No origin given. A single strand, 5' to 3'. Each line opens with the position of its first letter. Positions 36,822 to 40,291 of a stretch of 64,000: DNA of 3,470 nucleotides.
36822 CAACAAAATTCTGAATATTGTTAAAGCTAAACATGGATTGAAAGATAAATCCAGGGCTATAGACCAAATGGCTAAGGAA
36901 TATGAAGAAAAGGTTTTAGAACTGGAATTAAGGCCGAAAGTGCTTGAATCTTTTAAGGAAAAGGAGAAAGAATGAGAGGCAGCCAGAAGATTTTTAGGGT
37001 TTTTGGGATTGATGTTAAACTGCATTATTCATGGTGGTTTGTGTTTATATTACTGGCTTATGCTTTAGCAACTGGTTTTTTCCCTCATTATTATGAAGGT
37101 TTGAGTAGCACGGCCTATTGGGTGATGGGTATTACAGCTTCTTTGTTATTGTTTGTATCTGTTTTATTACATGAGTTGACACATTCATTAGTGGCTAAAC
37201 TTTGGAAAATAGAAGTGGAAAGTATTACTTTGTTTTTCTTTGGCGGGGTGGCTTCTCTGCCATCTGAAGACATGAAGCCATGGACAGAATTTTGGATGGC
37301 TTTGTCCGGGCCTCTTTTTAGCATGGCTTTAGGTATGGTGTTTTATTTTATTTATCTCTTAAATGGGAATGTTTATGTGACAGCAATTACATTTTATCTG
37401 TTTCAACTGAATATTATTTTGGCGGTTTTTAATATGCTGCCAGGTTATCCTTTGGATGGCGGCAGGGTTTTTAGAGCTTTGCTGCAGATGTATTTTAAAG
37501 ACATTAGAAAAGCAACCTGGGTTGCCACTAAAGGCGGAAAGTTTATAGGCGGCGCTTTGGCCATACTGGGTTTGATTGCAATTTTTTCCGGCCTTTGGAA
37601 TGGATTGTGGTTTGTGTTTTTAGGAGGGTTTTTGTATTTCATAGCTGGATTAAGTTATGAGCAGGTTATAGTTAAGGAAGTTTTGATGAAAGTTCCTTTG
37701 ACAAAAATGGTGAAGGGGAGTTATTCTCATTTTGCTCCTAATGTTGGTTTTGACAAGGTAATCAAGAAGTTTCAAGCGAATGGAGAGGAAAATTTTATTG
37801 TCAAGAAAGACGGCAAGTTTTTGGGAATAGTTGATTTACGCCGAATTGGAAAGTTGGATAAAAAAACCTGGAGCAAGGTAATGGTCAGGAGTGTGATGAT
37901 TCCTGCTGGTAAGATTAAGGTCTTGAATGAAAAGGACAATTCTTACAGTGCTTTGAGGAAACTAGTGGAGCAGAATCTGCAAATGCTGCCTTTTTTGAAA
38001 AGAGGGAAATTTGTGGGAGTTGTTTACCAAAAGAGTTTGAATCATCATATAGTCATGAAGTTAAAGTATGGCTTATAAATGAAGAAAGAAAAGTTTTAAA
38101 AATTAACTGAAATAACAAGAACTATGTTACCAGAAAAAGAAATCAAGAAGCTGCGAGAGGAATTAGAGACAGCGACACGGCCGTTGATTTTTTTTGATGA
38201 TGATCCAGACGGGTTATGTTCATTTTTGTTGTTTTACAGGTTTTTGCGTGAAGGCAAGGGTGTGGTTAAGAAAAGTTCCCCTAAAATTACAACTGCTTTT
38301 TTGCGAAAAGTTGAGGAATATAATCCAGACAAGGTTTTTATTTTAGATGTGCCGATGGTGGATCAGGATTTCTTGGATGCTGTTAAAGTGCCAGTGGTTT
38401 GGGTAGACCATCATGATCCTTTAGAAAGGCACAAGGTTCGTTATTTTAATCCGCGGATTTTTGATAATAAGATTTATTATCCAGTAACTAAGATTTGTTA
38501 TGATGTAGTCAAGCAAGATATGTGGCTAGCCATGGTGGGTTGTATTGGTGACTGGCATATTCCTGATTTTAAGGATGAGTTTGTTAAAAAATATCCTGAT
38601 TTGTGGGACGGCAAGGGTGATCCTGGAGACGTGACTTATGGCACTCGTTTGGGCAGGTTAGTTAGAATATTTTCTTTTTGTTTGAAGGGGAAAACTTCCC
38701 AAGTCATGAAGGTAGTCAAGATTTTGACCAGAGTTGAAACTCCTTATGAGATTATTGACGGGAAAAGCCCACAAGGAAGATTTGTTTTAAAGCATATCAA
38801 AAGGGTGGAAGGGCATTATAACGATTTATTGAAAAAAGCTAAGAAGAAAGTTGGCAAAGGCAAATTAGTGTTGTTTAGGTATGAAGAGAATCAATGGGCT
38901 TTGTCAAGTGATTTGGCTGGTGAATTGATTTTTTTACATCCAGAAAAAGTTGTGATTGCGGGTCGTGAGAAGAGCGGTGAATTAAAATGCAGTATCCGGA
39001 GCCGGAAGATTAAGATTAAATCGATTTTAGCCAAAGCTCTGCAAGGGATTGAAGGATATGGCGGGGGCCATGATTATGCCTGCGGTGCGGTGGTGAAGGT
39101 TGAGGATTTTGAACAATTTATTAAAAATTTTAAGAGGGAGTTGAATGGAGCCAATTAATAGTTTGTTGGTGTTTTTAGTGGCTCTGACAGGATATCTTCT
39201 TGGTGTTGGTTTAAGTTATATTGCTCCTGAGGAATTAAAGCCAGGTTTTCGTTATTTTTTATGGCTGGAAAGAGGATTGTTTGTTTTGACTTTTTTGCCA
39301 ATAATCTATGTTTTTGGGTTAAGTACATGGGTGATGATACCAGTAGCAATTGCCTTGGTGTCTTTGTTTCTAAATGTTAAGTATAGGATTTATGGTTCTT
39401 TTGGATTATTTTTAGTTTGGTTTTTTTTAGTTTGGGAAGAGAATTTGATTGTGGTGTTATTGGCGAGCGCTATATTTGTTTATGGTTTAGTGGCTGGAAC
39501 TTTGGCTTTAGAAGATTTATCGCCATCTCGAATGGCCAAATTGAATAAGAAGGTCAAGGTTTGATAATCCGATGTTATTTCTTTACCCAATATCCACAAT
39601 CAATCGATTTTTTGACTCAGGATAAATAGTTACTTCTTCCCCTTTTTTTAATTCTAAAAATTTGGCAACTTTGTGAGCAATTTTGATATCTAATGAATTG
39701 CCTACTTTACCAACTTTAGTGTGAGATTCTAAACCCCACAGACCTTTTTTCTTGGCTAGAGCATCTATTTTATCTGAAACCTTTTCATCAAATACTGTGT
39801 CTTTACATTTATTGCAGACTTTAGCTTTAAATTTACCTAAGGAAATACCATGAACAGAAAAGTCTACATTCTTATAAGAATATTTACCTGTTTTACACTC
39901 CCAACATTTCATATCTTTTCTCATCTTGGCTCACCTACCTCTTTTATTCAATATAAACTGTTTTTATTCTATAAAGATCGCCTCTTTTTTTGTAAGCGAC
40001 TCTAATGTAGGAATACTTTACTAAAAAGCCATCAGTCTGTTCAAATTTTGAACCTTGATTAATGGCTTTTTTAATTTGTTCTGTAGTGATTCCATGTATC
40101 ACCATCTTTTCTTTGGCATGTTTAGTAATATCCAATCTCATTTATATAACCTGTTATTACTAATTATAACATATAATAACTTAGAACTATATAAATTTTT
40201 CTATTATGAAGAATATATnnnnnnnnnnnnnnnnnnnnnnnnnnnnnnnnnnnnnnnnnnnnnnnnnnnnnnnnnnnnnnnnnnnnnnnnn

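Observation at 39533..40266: Toxin-antitoxin cassette bounded by a 41-bp direct repeat that has truncated dph2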

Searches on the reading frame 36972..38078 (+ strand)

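Call 4: search_protein_families(library=pfam, proteins=[window:36972-38078:+], max_evalue=0.01)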
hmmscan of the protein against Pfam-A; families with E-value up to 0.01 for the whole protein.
window:36972-38078:+ (368 aa): 3 families
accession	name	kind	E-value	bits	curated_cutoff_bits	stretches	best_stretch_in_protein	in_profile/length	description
PF02163.28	Peptidase_M50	-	3.2e-22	79.4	27.2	2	56-132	2-105/221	Peptidase family M50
PF00571.33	CBS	-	0.0001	23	24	0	305-357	1-52/57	CBS domain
PF13398.12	Peptidase_M50B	-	0.0001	22.5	26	1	54-151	15-111/201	Peptidase M50B-like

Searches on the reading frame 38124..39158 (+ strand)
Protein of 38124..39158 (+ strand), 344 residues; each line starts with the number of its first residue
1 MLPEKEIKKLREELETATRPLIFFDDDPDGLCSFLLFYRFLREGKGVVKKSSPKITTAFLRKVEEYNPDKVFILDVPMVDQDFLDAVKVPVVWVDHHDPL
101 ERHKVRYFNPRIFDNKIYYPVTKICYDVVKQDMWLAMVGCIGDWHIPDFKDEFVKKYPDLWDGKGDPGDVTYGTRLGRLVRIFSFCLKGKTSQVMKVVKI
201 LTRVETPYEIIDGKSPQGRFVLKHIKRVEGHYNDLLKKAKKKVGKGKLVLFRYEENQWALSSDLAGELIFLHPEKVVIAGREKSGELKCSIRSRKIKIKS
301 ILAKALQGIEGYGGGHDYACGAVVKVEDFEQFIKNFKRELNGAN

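Call 4: search_protein_families(library=pfam, proteins=[window:38124-39158:+], max_evalue=0.01)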
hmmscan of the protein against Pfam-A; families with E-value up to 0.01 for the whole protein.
window:38124-39158:+ (344 aa): 2 families
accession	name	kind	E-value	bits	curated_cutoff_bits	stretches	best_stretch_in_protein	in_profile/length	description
PF02272.25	DHHA1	-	2e-11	44.7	25.9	1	262-340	19-100/102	DHHA1 domain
PF01368.27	DHH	-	1.1e-06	29.4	28.1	1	22-111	4-87/125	DHH family, N-terminal domain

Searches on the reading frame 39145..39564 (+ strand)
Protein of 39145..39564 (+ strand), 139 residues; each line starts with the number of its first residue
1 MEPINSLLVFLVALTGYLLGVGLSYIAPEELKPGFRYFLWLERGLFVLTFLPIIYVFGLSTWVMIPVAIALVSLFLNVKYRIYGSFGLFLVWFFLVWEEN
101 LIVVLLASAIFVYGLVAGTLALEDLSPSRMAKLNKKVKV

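Call 4: search_protein_families(library=pfam, proteins=[window:39145-39564:+], max_evalue=0.01)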
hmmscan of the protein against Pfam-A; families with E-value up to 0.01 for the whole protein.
window:39145-39564:+ (139 aa): 0 families

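Call 43: search_protein_families(library=ncbifam, proteins=[window:39145-39564:+], max_evalue=0.05)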
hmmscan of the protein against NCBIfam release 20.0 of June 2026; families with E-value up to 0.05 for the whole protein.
window:39145-39564:+ (139 aa): 1 family
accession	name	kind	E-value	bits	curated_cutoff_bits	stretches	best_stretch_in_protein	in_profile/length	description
NF046001.1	SecDF_plasm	equivalog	0.017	13.2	500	1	61-128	353-422/878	protein translocase subunit SecDF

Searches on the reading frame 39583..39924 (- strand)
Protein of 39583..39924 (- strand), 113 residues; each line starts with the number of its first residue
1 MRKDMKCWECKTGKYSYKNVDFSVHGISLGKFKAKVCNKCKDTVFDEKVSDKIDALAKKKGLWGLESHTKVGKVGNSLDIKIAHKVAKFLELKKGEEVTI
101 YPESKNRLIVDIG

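Call 4: search_protein_families(library=pfam, proteins=[window:39583-39924:-], max_evalue=0.01)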
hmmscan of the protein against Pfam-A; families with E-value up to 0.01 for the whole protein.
window:39583-39924:- (113 aa): 0 families

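Call 11: find_encoding_contigs(protein=window:39583-39924:-, flank=5000, max_places=10)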
Protein window:39583-39924:- (113 aa): 3 contigs read that carry it; 1 place shown.
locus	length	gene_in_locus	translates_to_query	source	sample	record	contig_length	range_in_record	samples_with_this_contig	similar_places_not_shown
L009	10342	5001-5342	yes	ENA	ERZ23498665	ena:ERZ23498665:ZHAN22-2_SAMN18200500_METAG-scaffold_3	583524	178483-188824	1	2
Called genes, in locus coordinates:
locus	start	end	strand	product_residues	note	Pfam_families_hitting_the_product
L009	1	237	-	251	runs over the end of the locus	-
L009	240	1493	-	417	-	-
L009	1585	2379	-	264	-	PF00856:SET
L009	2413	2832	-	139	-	PF01042:Ribonuc_L-PSP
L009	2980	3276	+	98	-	PF04032:Rpr2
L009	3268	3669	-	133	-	-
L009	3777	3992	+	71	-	-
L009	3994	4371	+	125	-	-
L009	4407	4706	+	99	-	PF01866:Diphthamide_syn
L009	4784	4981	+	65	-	PF14076:DUF4258 (weak)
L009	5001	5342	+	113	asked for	-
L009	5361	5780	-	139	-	-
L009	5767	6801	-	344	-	PF01368:DHH (weak), PF02272:DHHA1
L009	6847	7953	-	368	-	PF02163:Peptidase_M50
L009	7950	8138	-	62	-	-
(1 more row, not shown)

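Call 14: find_homologous_proteins(query=window:39583-39924:-)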
Query window:39583-39924:- (113 aa): 123 proteins with E <= 0.001 among 126 candidates; the best 120 are listed.
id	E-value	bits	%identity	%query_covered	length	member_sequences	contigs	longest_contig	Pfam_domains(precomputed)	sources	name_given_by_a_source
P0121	1.1e-65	237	100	96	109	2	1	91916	-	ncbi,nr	ncbi:MAG: hypothetical protein KAT77_04030 [Nanoarchaeota archaeon]|nr:hypothetical protein [Nanoarc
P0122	2.7e-46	174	74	99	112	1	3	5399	-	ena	-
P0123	6.2e-46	173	72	96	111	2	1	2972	-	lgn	-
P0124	1.3e-45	172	68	99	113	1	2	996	-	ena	-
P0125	2.5e-45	171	72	96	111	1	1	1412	-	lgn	-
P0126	6.8e-45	170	71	96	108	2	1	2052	-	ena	-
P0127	3.2e-44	168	73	95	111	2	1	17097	-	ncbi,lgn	-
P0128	1.4e-43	166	71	95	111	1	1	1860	-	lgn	-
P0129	1.7e-43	165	66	99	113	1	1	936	-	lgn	-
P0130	3.1e-43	164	71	95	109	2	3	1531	-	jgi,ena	-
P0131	1.2e-42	163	70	99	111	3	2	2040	-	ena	-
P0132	1.6e-42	162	71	99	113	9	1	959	-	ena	-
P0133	2.3e-42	162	63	96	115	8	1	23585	-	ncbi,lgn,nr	ncbi:hypothetical protein HYU06_03580 [Candidatus Woesearchaeota archaeon]|nr:hypothetical protein [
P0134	4.0e-42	161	65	96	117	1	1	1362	-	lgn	-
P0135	4.5e-42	161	65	100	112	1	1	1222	-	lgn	-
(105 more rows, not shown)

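Call 16: find_encoding_contigs(protein=P0122, flank=4000, max_places=4)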
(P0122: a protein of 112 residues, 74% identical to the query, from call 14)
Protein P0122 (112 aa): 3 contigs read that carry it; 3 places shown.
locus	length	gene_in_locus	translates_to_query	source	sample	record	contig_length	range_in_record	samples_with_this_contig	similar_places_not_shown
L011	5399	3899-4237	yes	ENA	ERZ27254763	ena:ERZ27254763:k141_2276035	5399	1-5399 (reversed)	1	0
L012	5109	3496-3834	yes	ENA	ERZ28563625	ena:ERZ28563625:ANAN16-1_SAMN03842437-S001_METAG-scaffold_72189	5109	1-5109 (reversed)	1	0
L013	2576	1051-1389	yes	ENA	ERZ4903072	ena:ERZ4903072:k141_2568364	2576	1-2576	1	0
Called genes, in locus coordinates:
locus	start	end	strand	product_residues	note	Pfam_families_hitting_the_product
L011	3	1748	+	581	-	?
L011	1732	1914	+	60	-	-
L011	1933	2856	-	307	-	PF08843:AbiEii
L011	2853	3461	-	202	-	-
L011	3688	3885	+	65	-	PF14076:DUF4258 (weak)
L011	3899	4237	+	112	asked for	-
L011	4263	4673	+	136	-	-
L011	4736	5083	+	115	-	-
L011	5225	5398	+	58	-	?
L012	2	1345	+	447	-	?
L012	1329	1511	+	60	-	-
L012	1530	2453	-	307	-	PF08843:AbiEii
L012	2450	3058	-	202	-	-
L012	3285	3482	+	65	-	PF14076:DUF4258 (faint)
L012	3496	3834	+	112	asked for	-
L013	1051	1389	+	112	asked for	-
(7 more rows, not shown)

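Call 17: find_encoding_contigs(protein=P0127, flank=4000, max_places=4)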
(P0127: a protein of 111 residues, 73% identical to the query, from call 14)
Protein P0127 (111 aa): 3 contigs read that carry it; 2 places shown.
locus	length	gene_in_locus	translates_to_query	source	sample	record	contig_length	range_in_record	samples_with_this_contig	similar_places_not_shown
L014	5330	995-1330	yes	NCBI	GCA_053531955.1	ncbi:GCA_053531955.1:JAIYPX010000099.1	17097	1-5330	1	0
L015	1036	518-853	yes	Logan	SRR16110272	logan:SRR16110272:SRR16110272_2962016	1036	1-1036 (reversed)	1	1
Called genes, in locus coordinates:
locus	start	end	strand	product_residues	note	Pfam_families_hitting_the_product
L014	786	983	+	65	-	-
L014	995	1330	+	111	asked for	-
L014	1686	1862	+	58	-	-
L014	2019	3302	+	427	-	PF13173:AAA_14, PF13635:DUF4143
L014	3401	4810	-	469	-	PF01637:ATPase_2, PF13173:AAA_14, PF13401:AAA_22 (faint), PF03008:DUF234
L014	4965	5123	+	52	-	PF09853:DUF2080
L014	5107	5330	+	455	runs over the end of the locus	PF03050:DDE_Tnp_IS66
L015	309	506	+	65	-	-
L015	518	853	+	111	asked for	-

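Call 31: find_related_loci(query=A4, collection=viral_contigs, flank=5000)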
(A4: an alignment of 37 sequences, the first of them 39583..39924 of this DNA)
Query A4 (113 aa) in viral_contigs; peptide patterns used: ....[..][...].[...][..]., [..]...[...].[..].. (x = any residue, [..] = any of these).
14 stretches matched a pattern, but none encodes a relative of the query by tblastn (E <= 1e-3).

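Call 33: find_related_loci(query=A5, collection=metagenome_contigs, flank=5000)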
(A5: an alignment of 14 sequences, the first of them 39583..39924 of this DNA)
Query A5 (113 aa) in metagenome_contigs; peptide patterns used: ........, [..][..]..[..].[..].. (x = any residue, [..] = any of these).
97 stretches matched a pattern; 24 encode a relative of the query (tblastn E <= 1e-3); 24 distinct loci.
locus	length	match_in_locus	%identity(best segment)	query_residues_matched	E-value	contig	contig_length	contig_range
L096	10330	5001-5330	71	2-112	1e-51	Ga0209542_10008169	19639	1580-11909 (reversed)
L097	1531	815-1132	71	6-112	6e-49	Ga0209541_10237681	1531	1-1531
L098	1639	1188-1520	67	1-112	5e-48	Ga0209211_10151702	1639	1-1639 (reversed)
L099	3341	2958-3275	61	6-111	2e-42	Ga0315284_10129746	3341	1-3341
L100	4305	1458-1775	58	6-111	3e-40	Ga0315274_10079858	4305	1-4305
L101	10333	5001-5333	56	1-112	7e-40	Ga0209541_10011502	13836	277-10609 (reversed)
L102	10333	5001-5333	55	1-112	2e-38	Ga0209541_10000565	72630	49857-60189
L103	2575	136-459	55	6-113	7e-38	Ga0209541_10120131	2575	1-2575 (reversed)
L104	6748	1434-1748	57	1-106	1e-36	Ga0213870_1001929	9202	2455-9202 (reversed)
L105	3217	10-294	53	18-112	3e-32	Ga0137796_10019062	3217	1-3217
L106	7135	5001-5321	46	6-112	6e-32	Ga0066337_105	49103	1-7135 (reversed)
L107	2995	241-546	55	7-109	3e-31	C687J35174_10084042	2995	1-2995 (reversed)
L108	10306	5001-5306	55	7-109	3e-31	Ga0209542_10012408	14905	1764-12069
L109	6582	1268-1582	45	3-108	9e-30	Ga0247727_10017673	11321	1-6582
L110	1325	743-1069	46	3-112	7e-30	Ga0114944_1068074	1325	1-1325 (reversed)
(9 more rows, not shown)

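Call 43: search_protein_families(library=ncbifam, proteins=[window:39583-39924:-], max_evalue=0.05)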
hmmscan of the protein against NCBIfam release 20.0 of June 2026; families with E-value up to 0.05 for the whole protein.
window:39583-39924:- (113 aa): 2 families
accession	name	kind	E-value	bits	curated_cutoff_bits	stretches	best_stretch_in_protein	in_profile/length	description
TIGR02609.1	doc_partner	hypoth_equivalog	1.4e-05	25.3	55.9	1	70-108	2-39/74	putative addiction module antidote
TIGR03830.1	CxxCG_CxxCG_HTH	subfamily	0.021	14.6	61.8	1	15-58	13-55/127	type II TA system antitoxin MqsA family protein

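Call 46: search_protein_families(library=pfam, alignment_id=A4, max_evalue=0.01)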
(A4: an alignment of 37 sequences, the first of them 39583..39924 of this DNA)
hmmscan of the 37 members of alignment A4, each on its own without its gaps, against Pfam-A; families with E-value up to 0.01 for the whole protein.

A. member 1, window:39583-39924:- (113 aa): 0 families

B. families by the number of members that match (of 37 scanned): 11 families
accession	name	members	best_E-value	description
PF24292.1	DUF7479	18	0.00012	Domain of unknown function (DUF7479)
PF04014.23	MazE_antitoxin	7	2.7e-05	Antidote-toxin recognition MazE, bacterial antitoxin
PF15731.11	MqsA_antitoxin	5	0.00088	Antitoxin component of bacterial toxin-antitoxin system, MqsA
PF14149.11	YhfH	5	0.001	YhfH-like protein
PF07653.23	SH3_2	2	0.0054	Variant SH3 domain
PF01396.24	Zn_ribbon_Top1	1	0.0022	Topoisomerase DNA binding C4 zinc finger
PF13005.12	zf-IS66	1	0.0052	zinc-finger binding domain of transposase IS66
PF01258.23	zf-dskA_traR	1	0.0077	Prokaryotic dksA/traR C4-type zinc finger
PF24461.1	DUF7576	1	0.0077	Family of unknown function (DUF7576)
PF12773.13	DZR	1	0.0098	Double zinc ribbon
PF13248.11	Zn_ribbon_3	1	0.0099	zinc-ribbon domain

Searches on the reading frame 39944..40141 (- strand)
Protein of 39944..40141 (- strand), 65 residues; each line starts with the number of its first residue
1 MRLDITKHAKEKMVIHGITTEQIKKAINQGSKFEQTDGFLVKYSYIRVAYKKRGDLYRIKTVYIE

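Call 4: search_protein_families(library=pfam, proteins=[window:39944-40141:-], max_evalue=0.01)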
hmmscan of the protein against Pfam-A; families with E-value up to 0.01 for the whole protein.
window:39944-40141:- (65 aa): 1 family
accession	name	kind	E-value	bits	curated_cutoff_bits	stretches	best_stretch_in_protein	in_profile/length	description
PF14076.12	DUF4258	-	2.1e-07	31.6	25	1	5-63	1-70/71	Domain of unknown function (DUF4258)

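Call 12: find_encoding_contigs(protein=window:39944-40141:-, flank=5000, max_places=10)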
Protein window:39944-40141:- (65 aa): 4 contigs read that carry it; 1 place shown.
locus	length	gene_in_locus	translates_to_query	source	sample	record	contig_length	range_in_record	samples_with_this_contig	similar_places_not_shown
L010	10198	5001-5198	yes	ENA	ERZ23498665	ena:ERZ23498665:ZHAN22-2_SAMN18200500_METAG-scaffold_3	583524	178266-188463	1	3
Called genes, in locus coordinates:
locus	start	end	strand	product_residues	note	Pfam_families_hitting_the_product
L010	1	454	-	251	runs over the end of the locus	-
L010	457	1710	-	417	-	-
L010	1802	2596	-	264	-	PF00856:SET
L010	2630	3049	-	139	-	PF01042:Ribonuc_L-PSP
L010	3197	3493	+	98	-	PF04032:Rpr2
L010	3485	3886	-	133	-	-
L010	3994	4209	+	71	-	-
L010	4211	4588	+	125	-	-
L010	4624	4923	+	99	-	PF01866:Diphthamide_syn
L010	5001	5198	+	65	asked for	PF14076:DUF4258 (weak)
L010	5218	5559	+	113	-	-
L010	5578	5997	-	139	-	-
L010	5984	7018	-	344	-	PF01368:DHH (weak), PF02272:DHHA1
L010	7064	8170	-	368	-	PF02163:Peptidase_M50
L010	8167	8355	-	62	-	-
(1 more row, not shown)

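Call 43: search_protein_families(library=ncbifam, proteins=[window:39944-40141:-], max_evalue=0.05)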
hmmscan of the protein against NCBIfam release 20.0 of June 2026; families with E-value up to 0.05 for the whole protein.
window:39944-40141:- (65 aa): 0 families
